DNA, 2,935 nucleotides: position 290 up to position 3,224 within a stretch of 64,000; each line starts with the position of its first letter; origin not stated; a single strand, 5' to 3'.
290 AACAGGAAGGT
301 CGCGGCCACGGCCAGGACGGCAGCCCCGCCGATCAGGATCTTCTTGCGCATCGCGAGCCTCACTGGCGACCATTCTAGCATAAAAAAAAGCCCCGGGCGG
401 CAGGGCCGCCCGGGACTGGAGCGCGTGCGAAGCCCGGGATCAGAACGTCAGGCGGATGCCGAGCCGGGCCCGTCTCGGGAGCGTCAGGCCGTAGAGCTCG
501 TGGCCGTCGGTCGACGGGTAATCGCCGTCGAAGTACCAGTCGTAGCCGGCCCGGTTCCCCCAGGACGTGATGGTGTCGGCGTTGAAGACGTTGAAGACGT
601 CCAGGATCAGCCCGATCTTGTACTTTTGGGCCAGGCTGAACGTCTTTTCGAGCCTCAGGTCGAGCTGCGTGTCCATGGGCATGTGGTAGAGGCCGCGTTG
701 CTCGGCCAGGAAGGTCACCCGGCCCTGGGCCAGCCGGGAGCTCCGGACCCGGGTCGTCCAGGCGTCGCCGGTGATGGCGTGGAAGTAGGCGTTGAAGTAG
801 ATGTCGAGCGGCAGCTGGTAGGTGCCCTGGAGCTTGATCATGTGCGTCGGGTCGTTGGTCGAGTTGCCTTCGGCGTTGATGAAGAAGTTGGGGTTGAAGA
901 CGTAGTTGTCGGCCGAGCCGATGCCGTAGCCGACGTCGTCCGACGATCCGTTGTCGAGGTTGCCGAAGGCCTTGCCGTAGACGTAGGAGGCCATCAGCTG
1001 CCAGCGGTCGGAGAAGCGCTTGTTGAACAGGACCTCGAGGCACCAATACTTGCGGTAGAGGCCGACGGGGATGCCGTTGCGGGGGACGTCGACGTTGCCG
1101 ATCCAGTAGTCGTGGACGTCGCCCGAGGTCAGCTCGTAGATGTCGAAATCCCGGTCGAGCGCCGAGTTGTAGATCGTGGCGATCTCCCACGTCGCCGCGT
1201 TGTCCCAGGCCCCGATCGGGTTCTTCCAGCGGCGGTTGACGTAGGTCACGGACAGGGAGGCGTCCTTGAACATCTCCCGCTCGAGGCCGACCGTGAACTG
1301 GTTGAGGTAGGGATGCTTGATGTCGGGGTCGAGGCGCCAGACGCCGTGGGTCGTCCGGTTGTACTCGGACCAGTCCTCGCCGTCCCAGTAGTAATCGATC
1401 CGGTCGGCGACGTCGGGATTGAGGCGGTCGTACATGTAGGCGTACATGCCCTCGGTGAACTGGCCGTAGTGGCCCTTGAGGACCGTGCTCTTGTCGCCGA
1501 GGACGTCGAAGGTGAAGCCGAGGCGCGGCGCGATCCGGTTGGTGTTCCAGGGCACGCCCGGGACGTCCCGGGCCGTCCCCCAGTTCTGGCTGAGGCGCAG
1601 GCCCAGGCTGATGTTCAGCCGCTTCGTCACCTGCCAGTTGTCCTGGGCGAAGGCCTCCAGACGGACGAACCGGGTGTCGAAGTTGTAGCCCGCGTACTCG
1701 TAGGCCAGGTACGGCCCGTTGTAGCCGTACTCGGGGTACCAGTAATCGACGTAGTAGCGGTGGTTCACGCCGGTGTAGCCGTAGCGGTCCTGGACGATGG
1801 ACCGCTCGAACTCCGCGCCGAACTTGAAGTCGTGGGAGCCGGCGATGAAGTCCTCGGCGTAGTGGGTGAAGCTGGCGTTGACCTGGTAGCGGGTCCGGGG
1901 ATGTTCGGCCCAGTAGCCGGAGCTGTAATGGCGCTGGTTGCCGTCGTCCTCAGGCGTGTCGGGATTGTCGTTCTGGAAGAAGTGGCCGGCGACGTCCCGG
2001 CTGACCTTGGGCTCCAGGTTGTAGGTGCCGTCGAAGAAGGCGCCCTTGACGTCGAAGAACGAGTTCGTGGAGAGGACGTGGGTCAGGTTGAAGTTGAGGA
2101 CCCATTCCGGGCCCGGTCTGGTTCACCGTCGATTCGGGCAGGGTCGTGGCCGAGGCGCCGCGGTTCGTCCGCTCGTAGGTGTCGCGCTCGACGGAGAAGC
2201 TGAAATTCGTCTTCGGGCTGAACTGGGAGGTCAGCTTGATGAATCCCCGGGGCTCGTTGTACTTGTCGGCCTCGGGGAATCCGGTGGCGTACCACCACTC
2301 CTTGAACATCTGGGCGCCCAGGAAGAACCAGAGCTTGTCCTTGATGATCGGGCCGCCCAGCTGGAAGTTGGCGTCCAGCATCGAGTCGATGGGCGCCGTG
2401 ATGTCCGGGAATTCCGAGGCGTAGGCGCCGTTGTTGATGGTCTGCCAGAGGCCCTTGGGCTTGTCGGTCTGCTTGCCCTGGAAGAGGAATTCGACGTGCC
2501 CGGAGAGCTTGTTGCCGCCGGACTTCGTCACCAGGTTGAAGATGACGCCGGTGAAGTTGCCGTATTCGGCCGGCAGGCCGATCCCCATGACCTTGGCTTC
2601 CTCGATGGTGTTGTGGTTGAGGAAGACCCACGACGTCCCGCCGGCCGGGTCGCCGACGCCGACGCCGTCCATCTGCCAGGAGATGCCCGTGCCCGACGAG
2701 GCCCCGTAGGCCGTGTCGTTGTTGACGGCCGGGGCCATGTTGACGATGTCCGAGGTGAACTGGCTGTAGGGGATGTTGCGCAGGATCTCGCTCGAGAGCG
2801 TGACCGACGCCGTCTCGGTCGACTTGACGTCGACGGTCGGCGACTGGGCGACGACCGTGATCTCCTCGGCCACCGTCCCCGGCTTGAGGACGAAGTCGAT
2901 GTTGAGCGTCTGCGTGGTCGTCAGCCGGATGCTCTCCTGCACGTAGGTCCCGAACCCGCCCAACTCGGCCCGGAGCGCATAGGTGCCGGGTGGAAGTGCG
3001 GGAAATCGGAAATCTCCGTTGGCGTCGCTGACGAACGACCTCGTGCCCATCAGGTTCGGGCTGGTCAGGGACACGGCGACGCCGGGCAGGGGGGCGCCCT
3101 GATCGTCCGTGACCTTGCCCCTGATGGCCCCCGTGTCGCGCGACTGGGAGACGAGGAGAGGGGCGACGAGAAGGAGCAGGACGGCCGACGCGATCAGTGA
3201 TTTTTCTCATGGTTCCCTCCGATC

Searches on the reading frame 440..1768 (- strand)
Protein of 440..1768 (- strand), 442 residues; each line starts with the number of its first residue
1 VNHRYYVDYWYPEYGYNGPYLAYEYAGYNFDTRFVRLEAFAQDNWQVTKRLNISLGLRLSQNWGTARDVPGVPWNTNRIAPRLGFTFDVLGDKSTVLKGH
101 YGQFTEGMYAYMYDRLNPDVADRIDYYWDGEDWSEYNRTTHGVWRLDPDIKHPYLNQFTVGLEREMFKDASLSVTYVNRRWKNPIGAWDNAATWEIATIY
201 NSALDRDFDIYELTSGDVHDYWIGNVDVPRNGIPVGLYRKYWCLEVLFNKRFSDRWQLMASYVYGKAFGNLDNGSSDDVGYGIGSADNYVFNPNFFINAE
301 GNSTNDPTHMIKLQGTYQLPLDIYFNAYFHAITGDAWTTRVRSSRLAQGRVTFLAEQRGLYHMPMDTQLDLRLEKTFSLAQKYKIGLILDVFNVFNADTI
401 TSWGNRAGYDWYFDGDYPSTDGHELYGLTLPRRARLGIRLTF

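Call 102: search_protein_families(library=pfam, proteins=[window:440-1768:-], max_evalue=0.00001)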
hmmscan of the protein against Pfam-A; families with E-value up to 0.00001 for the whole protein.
window:440-1768:- (442 aa): 2 families
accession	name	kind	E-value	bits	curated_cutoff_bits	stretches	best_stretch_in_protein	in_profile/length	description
PF25183.1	OMP_b-brl_4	-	6e-30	104.8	30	1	73-321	432-679/838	Outer membrane beta barrel domain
PF00593.30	TonB_dep_Rec_b-barrel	-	5.8e-06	26.9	27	1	9-186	140-302/436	TonB dependent receptor-like, beta-barrel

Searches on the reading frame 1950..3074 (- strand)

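Call 102: search_protein_families(library=pfam, proteins=[window:1950-3074:-], max_evalue=0.00001)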
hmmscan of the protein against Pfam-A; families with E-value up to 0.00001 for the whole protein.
window:1950-3074:- (374 aa): 2 families
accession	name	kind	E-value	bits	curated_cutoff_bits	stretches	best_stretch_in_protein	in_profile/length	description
PF13620.12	CarboxypepD_reg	-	2.1e-12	47.6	32.3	1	11-64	29-82/82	Carboxypeptidase regulatory-like domain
PF13715.12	CarbopepD_reg_2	-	3.6e-06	27.4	32.2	1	12-74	26-87/88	CarboxypepD_reg-like domain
